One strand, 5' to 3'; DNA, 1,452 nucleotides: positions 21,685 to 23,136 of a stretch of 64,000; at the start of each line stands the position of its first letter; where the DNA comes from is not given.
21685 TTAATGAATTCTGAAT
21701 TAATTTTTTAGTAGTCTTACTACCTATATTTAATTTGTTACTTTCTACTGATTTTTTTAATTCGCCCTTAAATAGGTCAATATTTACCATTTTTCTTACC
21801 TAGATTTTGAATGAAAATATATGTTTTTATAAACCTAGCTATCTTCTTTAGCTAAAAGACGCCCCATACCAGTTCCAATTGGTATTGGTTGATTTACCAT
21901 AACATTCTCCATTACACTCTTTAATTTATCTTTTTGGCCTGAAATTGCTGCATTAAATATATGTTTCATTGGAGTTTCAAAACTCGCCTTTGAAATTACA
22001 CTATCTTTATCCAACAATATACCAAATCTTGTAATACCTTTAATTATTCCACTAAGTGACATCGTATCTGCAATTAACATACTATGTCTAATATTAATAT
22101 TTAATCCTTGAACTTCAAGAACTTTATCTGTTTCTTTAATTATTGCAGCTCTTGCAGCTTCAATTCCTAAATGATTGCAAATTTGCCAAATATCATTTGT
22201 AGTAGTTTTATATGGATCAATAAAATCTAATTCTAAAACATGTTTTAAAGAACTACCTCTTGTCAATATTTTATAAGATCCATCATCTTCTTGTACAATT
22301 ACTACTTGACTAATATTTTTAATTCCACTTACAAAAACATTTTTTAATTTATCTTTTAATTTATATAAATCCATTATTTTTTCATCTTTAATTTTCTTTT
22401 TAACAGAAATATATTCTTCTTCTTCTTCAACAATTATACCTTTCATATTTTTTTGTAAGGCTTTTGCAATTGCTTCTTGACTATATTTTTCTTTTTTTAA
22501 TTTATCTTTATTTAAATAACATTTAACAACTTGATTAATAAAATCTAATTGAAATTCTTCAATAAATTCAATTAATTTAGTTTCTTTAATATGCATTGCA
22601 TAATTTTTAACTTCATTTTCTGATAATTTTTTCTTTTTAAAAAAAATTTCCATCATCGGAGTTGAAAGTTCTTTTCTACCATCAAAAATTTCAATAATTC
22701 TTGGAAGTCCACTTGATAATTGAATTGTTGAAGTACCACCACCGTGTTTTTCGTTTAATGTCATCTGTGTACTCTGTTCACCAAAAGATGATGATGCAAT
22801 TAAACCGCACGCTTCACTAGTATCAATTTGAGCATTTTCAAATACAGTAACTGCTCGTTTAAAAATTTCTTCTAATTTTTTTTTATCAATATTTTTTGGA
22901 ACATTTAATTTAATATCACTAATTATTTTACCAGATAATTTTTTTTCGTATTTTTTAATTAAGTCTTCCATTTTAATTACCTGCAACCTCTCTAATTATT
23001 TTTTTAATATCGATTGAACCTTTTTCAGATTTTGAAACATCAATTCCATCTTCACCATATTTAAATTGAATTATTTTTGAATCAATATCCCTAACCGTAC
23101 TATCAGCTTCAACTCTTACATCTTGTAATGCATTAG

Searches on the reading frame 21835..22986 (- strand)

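Call 70: search_protein_families(library=pfam, proteins=[window:21835-22986:-], max_evalue=0.001)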
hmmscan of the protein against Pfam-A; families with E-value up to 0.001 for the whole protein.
window:21835-22986:- (383 aa): 1 family
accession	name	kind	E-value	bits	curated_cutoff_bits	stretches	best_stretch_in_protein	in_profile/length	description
PF04998.22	RNA_pol_Rpb1_5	-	7.3e-35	121.1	28.5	1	45-326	59-262/267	RNA polymerase Rpb1, domain 5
